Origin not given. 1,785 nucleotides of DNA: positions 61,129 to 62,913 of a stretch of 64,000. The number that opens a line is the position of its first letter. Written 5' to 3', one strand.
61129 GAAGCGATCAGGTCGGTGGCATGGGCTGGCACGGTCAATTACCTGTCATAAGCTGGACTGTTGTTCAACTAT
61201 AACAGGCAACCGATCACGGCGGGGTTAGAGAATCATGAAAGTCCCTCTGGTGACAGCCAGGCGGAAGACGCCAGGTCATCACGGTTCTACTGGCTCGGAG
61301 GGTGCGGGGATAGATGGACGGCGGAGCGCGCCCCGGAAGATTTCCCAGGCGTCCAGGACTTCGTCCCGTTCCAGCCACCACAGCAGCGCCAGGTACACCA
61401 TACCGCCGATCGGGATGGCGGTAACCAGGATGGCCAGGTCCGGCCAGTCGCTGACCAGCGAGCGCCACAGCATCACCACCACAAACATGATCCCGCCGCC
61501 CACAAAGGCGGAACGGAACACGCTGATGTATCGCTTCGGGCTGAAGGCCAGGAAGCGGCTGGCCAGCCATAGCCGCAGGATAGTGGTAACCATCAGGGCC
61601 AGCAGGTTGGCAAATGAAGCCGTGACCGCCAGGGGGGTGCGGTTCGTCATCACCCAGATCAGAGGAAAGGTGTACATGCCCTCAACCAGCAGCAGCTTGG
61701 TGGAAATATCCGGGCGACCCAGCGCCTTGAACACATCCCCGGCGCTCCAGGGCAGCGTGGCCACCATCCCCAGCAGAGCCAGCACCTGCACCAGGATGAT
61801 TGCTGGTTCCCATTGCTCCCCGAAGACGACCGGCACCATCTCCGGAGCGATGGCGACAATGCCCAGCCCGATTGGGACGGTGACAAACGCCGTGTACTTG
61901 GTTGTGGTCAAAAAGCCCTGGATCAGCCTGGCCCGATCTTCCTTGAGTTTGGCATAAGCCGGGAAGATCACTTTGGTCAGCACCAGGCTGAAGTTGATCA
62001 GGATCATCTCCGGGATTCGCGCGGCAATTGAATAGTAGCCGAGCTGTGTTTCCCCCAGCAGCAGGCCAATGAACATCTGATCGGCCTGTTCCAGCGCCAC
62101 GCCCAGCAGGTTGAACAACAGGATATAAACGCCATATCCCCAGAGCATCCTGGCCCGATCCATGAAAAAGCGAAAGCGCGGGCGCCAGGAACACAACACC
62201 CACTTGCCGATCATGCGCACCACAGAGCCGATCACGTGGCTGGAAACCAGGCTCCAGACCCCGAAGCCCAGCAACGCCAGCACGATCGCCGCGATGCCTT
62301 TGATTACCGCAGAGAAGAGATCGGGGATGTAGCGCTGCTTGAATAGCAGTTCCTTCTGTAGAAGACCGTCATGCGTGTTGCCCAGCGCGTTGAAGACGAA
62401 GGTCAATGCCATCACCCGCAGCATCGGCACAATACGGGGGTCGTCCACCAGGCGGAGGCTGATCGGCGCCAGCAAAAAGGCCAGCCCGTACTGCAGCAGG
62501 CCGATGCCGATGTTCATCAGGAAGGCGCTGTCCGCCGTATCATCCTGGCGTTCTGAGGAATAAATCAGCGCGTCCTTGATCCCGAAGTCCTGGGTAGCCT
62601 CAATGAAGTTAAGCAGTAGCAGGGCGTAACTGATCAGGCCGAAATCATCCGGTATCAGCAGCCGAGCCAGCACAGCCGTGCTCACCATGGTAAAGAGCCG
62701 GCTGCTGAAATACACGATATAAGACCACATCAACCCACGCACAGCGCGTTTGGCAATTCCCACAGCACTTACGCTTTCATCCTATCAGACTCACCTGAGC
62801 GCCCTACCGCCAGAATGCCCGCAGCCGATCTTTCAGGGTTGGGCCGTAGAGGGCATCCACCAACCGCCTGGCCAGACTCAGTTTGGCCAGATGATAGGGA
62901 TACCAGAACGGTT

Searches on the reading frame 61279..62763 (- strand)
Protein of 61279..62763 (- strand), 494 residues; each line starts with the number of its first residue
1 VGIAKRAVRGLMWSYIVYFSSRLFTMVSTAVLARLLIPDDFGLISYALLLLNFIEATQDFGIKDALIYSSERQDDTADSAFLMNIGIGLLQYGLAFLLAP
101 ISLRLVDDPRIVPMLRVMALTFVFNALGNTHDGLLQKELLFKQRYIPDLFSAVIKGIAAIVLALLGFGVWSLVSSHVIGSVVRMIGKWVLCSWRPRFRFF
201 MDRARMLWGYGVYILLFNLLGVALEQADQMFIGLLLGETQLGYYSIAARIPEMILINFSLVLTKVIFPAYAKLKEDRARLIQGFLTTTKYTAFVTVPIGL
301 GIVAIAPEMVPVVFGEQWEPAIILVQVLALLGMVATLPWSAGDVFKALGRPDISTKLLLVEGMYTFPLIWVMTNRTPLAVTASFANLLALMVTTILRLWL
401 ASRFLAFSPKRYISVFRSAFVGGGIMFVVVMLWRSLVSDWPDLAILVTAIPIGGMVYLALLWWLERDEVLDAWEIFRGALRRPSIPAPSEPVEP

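Call 60: find_encoding_contigs(protein=window:61279-62763:-, flank=10000, max_places=2)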
Protein window:61279-62763:- (494 aa): no gene with exactly this product is on record in the collection.
